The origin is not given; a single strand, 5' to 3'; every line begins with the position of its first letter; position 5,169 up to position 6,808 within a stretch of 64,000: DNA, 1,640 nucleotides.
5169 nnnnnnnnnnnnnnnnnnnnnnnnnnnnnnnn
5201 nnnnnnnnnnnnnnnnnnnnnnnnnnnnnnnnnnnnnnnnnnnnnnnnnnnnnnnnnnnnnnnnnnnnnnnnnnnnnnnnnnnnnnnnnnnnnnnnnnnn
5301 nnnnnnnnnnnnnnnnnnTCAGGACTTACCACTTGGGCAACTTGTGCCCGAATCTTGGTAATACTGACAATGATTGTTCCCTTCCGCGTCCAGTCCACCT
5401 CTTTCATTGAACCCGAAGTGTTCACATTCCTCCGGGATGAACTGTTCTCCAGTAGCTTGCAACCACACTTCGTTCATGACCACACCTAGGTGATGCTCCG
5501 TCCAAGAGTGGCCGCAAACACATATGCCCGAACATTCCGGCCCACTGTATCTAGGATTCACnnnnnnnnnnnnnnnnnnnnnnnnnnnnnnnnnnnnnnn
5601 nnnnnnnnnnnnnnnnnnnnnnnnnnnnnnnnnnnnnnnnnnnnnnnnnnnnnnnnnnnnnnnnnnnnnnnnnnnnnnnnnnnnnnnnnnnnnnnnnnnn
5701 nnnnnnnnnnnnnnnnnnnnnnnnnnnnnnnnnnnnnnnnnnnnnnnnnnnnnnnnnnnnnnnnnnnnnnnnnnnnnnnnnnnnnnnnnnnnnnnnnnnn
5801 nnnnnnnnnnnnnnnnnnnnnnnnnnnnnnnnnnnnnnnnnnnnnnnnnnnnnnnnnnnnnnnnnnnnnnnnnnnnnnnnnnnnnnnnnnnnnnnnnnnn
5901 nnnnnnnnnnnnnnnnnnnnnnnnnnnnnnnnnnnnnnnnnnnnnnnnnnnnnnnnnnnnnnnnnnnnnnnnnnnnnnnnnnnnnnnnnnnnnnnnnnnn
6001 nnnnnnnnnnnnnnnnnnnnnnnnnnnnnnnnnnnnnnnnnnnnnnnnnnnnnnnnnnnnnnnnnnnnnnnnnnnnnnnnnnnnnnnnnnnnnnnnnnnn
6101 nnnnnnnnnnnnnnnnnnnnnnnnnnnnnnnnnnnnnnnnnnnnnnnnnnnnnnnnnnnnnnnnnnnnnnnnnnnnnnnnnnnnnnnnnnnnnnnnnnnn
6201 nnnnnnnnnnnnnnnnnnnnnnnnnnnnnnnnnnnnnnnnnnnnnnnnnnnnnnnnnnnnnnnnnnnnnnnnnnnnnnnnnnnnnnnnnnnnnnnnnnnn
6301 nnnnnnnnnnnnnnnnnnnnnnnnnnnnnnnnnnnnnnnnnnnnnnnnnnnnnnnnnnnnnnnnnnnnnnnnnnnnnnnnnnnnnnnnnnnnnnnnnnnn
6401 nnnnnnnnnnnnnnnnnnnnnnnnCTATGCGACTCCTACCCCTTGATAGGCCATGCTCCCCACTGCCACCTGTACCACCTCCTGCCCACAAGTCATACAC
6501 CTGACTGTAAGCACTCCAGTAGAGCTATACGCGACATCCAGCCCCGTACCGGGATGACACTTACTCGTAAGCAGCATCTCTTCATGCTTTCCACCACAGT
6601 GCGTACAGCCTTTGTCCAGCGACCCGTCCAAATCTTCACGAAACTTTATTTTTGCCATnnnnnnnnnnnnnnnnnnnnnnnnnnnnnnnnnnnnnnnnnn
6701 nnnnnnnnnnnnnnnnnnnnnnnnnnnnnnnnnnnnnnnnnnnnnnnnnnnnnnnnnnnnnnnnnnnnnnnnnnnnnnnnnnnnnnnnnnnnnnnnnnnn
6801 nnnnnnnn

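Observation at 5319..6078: Phage-encoded ECF-type sigma factor, translationally coupled to a Cys/His-rich protein (candidate anti-sigma or zinc-sensing partner)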

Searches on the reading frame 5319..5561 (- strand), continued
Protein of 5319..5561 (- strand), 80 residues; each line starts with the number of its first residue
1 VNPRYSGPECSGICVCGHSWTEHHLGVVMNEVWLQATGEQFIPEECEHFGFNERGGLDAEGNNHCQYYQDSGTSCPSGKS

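Call 46: find_related_loci(query=A1, collection=viral_contigs, flank=10000)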
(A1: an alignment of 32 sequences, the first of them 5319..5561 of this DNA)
Query A1 (80 aa) in viral_contigs; peptide patterns used: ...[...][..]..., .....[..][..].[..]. (x = any residue, [..] = any of these).
63 stretches matched a pattern; 19 encode a relative of the query (tblastn E <= 1e-3); 19 distinct loci.
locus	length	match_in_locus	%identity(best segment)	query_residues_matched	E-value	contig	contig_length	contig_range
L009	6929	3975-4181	67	3-71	4e-29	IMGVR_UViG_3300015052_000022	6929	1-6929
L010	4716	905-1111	67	3-71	4e-29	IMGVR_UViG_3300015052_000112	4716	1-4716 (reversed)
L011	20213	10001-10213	65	3-73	1e-28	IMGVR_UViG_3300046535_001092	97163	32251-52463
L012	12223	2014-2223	61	2-71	2e-28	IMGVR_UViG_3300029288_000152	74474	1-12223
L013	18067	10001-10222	61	3-76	6e-28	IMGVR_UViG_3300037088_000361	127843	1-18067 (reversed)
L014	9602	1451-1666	58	3-71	2e-23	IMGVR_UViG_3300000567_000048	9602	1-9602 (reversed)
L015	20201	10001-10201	58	5-71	4e-23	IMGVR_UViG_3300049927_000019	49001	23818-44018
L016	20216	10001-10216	58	3-71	5e-21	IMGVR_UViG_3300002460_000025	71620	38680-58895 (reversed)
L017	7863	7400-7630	52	3-74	6e-21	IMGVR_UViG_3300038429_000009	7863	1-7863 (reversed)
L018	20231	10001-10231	52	3-74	6e-21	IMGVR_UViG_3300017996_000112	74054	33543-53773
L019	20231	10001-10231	52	3-74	6e-21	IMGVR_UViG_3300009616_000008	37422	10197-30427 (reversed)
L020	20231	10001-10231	52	3-74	6e-21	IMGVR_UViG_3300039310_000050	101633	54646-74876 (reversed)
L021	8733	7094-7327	46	1-74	7e-19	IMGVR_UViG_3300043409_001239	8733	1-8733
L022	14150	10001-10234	49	1-74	8e-19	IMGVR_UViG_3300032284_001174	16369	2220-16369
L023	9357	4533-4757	51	1-71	2e-18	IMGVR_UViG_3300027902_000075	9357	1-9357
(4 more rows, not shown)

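Call 58: search_dna_similar(query=window:5319-5561:-, collection=phages, mode=protein, max_evalue=0.001, max_rows=30)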
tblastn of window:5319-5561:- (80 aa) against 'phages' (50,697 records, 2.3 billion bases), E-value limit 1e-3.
No match.

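Call 61: predict_structure(alignment_id=A3)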
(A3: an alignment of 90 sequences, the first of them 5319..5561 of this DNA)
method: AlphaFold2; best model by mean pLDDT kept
length: 80 residues; sequences in the alignment: 90
mean_pLDDT: 94.6   pTM: 0.81
mean pLDDT of the five models: 94.6, 93.8, 92.4, 91.9, 91.7
residues with pLDDT >= 90: 71; 70-90: 5; 50-70: 3; < 50: 1
segments of 3 or more residues with pLDDT < 50: none
pLDDT, mean of each block of 10 residues (from residue 1): 94 98 98 97 98 97 97 76
secondary structure, 60 per line:
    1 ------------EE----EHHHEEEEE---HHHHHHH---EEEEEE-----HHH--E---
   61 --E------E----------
elements in order: E23-27 H31-37 E41-46

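Call 63: find_related_loci(query=A1, collection=genome_contigs, flank=10000)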
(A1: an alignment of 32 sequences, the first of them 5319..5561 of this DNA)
Query A1 (80 aa) in genome_contigs; peptide patterns used: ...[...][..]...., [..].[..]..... (x = any residue, [..] = any of these).
36 stretches matched a pattern; 4 encode a relative of the query (tblastn E <= 1e-3); 4 distinct loci.
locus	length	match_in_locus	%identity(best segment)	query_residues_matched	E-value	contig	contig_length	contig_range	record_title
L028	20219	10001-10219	59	3-72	9e-26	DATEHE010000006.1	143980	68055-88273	MAG TPA_asm: Candidatus Acidoferrum sp. isolate SMAG_U8803 k141_1314340, whole genome shotgun sequence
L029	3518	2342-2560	36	11-80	1e-10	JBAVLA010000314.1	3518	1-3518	MAG: Candidatus Nanopelagicales bacterium isolate MFD03980_ilm_asm_bin1 k127_79383, whole genome shotgun sequence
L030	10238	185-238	78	5-22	7e-7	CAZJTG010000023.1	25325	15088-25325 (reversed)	MAG TPA_asm: uncultured Solibacteraceae bacterium isolate SRP287453_co1_3 genome assembly, contig: NODE_3354_length_2532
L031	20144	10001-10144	30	14-77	2e-4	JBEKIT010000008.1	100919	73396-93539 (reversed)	MAG: Candidatus Dormibacteria bacterium isolate SPRUCE 306 SPRUCE_306_8, whole genome shotgun sequence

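Call 67: fold_search(model_id=the predicted structure, library=pdb)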
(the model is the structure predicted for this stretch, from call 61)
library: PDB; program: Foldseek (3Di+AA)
matches with E <= 10: 0; with E <= 0.001: 0
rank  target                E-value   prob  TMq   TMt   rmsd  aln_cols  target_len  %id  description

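Call 77: search_protein_families(library=pfam, alignment_id=A5, max_evalue=0.0001)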
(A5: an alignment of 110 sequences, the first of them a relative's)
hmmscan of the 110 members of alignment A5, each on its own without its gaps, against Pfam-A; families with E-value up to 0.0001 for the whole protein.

A. member 1, L001:4939-5712:+ (258 aa): 1 family
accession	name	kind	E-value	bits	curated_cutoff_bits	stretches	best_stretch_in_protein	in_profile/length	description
PF13479.12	AAA_24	-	1e-09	38.9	27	1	26-185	3-142/195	AAA domain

B. families by the number of members that match (of 110 scanned): 60 families (the first 25 are shown)
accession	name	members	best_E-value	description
PF12705.13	PDDEXK_1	4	2.3e-10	PD-(D/E)XK nuclease superfamily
PF00476.26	DNA_pol_A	2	5.1e-55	DNA polymerase family A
PF13304.12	AAA_21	2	5.4e-16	AAA domain, putative AbiEii toxin, Type IV TA system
PF04851.21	ResIII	2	5.6e-16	Type III restriction enzyme, res subunit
PF02463.25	SMC_N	2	3.5e-15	RecF/RecN/SMC N terminal domain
PF00149.33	Metallophos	2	5.3e-10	Calcineurin-like phosphoesterase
PF01139.22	RtcB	1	2.7e-108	tRNA-splicing ligase RtcB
PF00580.27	UvrD-helicase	1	7.9e-47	UvrD/REP helicase N-terminal domain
PF13361.12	UvrD_C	1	7.3e-46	UvrD-like helicase C-terminal domain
PF07724.20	AAA_2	1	7.5e-31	AAA domain (Cdc48 subfamily)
PF18909.5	dGTP_diPhyd_N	1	2e-26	dATP/dGTP diphosphohydrolase, N-terminal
PF18836.7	B_solenoid_ydck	1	1.1e-24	YdcK Beta solenoid repeat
PF09414.15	RNA_ligase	1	7.5e-22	RNA ligase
PF03796.21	DnaB_C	1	4.7e-21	DnaB-like helicase C terminal domain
PF02945.21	Endonuclease_7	1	6.7e-19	Recombination endonuclease VII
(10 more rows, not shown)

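Call 80: find_encoding_contigs(protein=P0002, flank=5000, max_places=2)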
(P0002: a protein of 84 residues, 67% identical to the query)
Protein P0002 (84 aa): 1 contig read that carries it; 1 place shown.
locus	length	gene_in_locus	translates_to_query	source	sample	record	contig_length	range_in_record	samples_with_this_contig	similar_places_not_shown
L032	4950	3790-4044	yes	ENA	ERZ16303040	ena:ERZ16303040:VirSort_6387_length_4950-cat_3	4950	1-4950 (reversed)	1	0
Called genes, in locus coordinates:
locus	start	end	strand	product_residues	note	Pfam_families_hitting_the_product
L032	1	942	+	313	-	?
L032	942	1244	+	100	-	-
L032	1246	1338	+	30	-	-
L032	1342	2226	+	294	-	-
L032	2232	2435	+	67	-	-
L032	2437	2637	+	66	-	-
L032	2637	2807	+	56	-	-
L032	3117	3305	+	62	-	-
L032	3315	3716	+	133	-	-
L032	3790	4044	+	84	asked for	-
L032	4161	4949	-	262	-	?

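Call 81: find_encoding_contigs(protein=P0011, flank=8000, max_places=2)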
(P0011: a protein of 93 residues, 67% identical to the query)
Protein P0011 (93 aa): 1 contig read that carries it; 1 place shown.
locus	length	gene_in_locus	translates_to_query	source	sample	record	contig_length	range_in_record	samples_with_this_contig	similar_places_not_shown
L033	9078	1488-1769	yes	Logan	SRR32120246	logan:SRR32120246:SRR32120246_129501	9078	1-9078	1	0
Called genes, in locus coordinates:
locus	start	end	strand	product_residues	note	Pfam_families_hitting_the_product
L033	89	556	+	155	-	PF13392:HNH_3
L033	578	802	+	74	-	-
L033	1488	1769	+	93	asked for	-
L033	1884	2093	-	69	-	-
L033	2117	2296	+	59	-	-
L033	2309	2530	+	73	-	-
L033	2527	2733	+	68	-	-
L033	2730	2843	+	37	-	-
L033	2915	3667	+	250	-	PF04542:Sigma70_r2 (weak)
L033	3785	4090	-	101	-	-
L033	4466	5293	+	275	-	PF13479:AAA_24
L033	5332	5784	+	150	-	-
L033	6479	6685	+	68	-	-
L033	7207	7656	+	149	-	-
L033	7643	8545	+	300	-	PF03167:UDG (faint)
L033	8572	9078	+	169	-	?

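Call 82: find_encoding_contigs(protein=P0020, flank=8000, max_places=2)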
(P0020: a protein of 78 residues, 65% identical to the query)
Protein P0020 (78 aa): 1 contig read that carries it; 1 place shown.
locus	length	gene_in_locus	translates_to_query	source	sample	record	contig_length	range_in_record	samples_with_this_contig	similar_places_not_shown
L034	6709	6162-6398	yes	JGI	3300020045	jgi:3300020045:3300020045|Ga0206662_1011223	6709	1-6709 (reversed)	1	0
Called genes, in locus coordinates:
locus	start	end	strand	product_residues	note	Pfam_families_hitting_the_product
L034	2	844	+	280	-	?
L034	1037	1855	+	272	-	PF08443:RimK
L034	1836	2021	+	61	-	-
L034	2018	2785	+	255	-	-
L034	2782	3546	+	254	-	-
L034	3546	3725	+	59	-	-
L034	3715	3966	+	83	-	-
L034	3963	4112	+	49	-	-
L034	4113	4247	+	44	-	-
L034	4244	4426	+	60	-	-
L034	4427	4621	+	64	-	-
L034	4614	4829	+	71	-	-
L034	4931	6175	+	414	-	PF13481:AAA_25, PF03796:DnaB_C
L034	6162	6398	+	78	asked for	-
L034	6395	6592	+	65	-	PF24749:DUF7695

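Call 84: list_cluster_members(proteins=[P0030, P0093, P0075, P0131, P0132, P0040, P0046])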
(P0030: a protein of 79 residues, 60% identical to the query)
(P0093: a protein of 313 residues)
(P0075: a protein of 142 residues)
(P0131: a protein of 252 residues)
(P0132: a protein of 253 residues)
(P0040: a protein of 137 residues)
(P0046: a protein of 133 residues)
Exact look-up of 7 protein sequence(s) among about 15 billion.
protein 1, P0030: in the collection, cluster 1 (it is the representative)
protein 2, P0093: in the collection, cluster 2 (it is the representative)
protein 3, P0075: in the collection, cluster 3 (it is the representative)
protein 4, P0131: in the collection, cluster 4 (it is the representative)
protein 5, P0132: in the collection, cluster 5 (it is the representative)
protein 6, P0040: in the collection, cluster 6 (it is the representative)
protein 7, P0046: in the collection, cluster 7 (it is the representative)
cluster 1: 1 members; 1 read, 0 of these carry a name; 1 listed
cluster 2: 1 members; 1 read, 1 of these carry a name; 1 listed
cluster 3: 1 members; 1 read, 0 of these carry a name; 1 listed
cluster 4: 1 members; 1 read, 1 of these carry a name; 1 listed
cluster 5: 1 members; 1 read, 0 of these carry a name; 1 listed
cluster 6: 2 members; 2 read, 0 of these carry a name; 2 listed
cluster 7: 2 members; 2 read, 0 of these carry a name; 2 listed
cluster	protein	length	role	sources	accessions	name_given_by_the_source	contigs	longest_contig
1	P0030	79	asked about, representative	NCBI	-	-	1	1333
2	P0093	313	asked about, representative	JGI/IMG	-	Icc-related predicted phosphoesterase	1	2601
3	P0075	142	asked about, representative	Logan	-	-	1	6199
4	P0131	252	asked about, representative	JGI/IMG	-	hypothetical protein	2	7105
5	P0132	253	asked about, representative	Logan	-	-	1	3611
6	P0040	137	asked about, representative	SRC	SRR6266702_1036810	-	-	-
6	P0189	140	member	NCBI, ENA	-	-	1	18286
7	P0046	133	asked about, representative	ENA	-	-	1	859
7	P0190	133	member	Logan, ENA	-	-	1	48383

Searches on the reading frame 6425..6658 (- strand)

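Call 3: search_protein_families(library=pfam, proteins=[window:6425-6658:-], max_evalue=0.1)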
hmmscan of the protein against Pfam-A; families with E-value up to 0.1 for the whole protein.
window:6425-6658:- (77 aa): 3 families
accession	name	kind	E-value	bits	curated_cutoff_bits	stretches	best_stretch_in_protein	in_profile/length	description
PF14149.11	YhfH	-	0.015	15.6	27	0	15-28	13-26/37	YhfH-like protein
PF23458.2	DUF7130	-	0.019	15.3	35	0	9-30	64-85/89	Domain of unknown function (DUF7130)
PF13248.11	Zn_ribbon_3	-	0.053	13.5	27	0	15-24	16-25/26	zinc-ribbon domain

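Call 4: search_protein_families(library=phrogs, proteins=[window:6425-6658:-], max_evalue=0.1)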
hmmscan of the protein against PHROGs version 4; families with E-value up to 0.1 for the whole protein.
window:6425-6658:- (77 aa): 1 family
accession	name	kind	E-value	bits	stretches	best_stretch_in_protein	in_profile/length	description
phrog_24019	-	unknown function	0.011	17.2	1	38-71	19-52/82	-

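Call 10: search_protein_families(library=ncbifam, proteins=[window:6425-6658:-], max_evalue=0.1)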
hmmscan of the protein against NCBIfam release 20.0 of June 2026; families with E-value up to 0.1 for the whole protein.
window:6425-6658:- (77 aa): 0 families
